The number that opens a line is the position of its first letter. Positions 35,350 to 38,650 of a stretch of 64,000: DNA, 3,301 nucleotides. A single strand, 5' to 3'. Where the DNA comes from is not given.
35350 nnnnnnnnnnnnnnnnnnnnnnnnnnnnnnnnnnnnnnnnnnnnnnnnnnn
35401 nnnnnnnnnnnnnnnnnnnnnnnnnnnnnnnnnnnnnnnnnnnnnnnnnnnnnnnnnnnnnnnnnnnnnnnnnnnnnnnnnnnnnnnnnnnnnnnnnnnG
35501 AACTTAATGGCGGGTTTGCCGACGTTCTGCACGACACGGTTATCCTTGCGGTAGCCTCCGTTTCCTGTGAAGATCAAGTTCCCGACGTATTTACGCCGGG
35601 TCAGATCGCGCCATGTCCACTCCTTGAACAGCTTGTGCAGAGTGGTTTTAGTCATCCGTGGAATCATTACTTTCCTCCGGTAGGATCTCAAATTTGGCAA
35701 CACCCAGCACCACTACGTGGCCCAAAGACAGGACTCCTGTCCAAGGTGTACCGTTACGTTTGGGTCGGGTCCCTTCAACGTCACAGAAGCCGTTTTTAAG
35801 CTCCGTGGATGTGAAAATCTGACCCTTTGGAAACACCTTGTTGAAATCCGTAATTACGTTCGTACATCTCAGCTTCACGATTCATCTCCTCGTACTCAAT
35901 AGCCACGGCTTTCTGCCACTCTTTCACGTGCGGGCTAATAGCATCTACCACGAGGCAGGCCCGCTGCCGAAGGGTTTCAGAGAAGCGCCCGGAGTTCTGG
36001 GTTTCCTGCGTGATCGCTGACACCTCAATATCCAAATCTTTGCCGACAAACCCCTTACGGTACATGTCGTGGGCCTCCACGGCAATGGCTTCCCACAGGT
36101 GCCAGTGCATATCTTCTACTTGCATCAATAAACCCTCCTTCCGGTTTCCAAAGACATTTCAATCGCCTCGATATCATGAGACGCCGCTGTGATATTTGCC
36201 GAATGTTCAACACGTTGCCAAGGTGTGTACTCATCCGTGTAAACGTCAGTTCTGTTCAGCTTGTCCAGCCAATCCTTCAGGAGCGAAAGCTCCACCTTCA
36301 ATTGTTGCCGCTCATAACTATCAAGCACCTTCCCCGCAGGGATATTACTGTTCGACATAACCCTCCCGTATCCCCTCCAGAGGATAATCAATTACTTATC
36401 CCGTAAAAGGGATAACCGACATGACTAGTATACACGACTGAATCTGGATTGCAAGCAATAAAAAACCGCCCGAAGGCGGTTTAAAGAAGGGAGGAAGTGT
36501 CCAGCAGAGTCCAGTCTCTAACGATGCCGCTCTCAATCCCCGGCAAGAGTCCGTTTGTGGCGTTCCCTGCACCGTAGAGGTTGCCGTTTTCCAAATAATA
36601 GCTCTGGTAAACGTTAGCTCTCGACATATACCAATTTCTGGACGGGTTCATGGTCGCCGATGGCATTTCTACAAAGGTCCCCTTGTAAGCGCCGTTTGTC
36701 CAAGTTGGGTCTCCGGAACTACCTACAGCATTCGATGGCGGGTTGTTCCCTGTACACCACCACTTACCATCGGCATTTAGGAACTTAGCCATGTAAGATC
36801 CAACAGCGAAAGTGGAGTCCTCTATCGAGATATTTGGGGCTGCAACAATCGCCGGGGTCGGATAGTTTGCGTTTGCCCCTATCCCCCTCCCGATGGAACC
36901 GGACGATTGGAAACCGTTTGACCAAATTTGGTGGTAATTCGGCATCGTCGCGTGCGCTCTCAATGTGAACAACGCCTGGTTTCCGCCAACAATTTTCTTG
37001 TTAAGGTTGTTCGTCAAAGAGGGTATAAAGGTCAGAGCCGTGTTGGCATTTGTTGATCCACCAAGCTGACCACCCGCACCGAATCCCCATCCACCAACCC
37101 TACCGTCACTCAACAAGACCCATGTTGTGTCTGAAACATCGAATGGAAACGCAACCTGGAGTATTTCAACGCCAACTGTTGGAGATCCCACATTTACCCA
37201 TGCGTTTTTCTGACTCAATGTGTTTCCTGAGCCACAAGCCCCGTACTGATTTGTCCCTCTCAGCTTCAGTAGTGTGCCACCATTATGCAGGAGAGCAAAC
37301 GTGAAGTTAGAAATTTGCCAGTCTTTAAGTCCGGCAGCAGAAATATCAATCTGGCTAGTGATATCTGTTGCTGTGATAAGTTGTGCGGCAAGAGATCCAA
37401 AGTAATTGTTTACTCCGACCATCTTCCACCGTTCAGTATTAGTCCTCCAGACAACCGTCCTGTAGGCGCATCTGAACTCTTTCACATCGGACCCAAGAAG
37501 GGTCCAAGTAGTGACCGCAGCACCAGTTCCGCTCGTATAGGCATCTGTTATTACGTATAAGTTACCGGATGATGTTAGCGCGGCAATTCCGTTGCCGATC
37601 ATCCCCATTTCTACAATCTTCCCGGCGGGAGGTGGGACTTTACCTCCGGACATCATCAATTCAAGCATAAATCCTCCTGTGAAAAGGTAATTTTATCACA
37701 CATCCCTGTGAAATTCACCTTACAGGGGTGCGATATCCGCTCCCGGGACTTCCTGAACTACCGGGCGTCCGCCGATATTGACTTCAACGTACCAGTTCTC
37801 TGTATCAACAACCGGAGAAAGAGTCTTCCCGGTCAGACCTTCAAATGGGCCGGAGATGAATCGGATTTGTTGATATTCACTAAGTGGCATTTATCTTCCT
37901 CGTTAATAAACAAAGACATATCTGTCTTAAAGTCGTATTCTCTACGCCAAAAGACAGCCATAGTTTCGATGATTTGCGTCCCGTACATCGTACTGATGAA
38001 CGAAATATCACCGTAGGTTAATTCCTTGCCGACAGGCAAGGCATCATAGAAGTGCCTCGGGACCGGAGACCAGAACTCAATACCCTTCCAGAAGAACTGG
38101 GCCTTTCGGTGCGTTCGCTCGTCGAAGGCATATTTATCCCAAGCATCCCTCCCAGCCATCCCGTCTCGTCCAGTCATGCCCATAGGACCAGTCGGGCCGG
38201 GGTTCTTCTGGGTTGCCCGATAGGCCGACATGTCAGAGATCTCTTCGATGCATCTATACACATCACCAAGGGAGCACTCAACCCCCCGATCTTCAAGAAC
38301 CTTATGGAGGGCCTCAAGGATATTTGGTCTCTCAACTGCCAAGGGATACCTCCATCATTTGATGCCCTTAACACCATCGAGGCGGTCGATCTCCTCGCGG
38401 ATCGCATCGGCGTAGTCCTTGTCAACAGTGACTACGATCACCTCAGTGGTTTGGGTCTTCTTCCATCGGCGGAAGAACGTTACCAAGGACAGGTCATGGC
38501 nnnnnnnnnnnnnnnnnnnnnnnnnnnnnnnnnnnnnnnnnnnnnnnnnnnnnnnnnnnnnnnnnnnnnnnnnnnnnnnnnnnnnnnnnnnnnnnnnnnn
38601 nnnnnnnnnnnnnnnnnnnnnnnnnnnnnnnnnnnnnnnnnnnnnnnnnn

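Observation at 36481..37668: RCC1-repeat beta-propeller protein in an early-region operon with dedicated SD and terminator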

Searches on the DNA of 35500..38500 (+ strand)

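Call 5: search_dna_similar(query=window:35500-38500:+, collection=phages, mode=near)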
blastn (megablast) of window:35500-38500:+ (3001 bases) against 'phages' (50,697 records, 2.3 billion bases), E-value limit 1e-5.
Records with a match: 23; places in all: 28; records where one place covers at least 80% of the query: 0.
Best place of each record, by identity: 80-90% 21; 60-80% 2.
By first word of the organism name: Pectobacterium 10; Cronobacter 8; Enterobacter 4; Pantoea 1.
By host as written in the record: Enterobacter hormaechei subsp. xiangfangensis 4; Cronobacter sakazakii 4; Pectobacterium carotovorum subsp. carotovorum 27 3; Pectobacterium atrosepticum SCRI1043 2; Cronobacter sakazakii ATCC 29544 2; Cronobacter sp. 2; Pectobacterium sp. 2; Pectobacterium atrosepticum DSM 30186 1; and 3 more.
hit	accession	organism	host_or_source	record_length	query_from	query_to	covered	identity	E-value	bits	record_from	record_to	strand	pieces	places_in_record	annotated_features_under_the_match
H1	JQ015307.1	Pectobacterium phage phiTE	Pectobacterium atrosepticum SCRI1043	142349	2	2939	48%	85.8%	0e+0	1526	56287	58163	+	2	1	hypothetical protein (x8) | terminator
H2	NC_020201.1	Pectobacterium phage phiTE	Pectobacterium atrosepticum SCRI1043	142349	2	2939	48%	85.8%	0e+0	1526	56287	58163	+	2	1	hypothetical protein (x8) | terminator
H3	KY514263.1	Pectobacterium phage vB_PatM_CB7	Pectobacterium atrosepticum DSM 30186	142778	2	2939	48%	86.0%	0e+0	1526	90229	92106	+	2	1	hypothetical protein (x8)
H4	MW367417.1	Pectobacterium phage PcCB7V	Pectobacterium sp. 7V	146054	2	2687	40%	83.3%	0e+0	1093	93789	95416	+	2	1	tail fiber protein | hypothetical protein (x5)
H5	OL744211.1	Enterobacter phage vB_ExiM_F1M1E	Enterobacter hormaechei subsp. ...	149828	1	986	33%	86.0%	0e+0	1057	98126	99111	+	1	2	hypothetical protein (x4)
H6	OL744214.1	Enterobacter phage vB_ExiM_F2M1E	Enterobacter hormaechei subsp. ...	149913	1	986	33%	86.0%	0e+0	1057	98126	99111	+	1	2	hypothetical protein (x4)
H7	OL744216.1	Enterobacter phage vB_ExiM_F4M1E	Enterobacter hormaechei subsp. ...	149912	1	986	33%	86.0%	0e+0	1057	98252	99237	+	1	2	hypothetical protein (x4)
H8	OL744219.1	Enterobacter phage vB_ExiM_F5M1E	Enterobacter hormaechei subsp. ...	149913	1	986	33%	86.0%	0e+0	1057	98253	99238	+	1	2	hypothetical protein (x4)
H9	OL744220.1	Pantoea phage vB_PdiM_F5M2A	Pantoea dispersa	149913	1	986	33%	86.0%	0e+0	1057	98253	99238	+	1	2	hypothetical protein (x4)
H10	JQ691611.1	Cronobacter phage CR9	Cronobacter sakazakii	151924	1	864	29%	79.8%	7e-174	617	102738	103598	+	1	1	hypothetical protein (x2)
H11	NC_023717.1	Cronobacter phage CR9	Cronobacter sakazakii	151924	1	864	29%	79.8%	7e-174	617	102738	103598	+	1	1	hypothetical protein (x2)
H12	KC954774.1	Cronobacter phage CR8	Cronobacter sakazakii ATCC 29544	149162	928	2708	18%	83.6%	3e-118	508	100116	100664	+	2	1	hypothetical protein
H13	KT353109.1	Cronobacter phage PBES 02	Cronobacter sp.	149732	928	2708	18%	83.6%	3e-118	508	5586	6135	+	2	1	hypothetical protein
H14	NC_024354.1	Cronobacter phage CR8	Cronobacter sakazakii ATCC 29544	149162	928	2708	18%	83.6%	3e-118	508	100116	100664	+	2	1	hypothetical protein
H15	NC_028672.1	Cronobacter phage PBES 02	Cronobacter sp.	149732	928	2708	18%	83.6%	3e-118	508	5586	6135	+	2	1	hypothetical protein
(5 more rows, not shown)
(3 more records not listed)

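Call 6: get_annotated_region(hit=H1, flank=3000)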
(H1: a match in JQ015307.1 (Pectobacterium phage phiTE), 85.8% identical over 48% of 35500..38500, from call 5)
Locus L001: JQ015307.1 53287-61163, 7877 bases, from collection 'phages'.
description: Pectobacterium phage phiTE, complete genome.
organism: Pectobacterium phage phiTE (NCBI taxid 1116482)
taxonomy: Viruses; Duplodnaviria; Heunggongvirae; Uroviricota; Caudoviricetes; Vequintavirinae; Certrevirus; Certrevirus phiTE
host: Pectobacterium atrosepticum SCRI1043; source: Milton water treatment plan, near Cambridge; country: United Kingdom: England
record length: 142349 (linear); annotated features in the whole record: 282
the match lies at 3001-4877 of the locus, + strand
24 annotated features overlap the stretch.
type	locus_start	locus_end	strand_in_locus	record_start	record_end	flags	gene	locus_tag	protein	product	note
CDS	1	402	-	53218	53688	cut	-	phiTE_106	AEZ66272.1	hypothetical protein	-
CDS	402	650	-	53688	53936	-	-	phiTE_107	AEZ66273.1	hypothetical protein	similar to NP_049833.1 Cd.5 hypothetical protein from Enterobacteria phage T4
CDS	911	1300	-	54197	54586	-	-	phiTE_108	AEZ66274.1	hypothetical protein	similar to NP_848253.1 Ead-like protein from Enterobacteria phage epsilon15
CDS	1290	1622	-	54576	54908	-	-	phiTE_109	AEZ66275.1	hypothetical protein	similar to YP_006372.1 conserved hypothetical protein putative superinfection exclusion protein, gp17 from ...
CDS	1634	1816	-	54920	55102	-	-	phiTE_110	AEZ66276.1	hypothetical protein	-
CDS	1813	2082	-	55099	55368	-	-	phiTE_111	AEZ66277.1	hypothetical protein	-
CDS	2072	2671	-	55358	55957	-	-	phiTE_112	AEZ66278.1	hypothetical protein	-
CDS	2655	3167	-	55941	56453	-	-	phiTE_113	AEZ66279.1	hypothetical protein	-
CDS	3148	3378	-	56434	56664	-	-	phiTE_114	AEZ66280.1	hypothetical protein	-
CDS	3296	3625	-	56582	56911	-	-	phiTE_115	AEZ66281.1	hypothetical protein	-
CDS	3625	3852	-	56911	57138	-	-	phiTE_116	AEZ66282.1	hypothetical protein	-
CDS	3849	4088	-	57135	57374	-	-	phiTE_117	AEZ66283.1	hypothetical protein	similar to YP_004009882.1 hypothetical protein CC31p024 from Enterobacteria phage CC31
regulatory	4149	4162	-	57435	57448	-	-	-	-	terminator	-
CDS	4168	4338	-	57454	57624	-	-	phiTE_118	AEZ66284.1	hypothetical protein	-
CDS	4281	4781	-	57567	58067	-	-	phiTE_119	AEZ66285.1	hypothetical protein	-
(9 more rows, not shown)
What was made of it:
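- Checked: The phiTE record annotates a terminator at the equivalent site (call 6).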

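Call 7: get_annotated_region(hit=H4, flank=3000)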
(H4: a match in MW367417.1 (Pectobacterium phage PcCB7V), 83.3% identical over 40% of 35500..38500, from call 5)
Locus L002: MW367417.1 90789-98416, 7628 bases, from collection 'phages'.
description: Pectobacterium phage PcCB7V, complete genome.
organism: Pectobacterium phage PcCB7V (NCBI taxid 2798043)
taxonomy: Viruses; Duplodnaviria; Heunggongvirae; Uroviricota; Caudoviricetes; Vequintavirinae; Certrevirus
host: Pectobacterium sp. 7V; source: -; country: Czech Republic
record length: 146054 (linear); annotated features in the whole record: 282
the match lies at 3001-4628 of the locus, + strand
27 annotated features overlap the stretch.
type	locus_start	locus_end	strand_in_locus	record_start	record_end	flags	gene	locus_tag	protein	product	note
CDS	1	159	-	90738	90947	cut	-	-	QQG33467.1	hypothetical protein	-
CDS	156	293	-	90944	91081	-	-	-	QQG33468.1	spike glycoprotein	-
CDS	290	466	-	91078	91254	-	-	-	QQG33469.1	hypothetical protein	-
CDS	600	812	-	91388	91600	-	-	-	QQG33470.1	hypothetical protein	-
CDS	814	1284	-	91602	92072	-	-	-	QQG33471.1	hypothetical protein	-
CDS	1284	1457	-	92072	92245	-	-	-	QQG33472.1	hypothetical protein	-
CDS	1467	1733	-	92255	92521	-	-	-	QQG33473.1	hypothetical protein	-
CDS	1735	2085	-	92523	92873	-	-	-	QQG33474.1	hypothetical protein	-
CDS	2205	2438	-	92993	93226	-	-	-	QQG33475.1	hypothetical protein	-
CDS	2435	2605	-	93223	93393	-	-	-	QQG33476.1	hypothetical protein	-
CDS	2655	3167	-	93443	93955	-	-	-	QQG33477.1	hypothetical protein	-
CDS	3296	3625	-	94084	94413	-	-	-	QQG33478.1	hypothetical protein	-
CDS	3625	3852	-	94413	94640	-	-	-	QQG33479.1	hypothetical protein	-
CDS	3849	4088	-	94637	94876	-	-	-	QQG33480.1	hypothetical protein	-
CDS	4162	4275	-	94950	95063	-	-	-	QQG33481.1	hypothetical protein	-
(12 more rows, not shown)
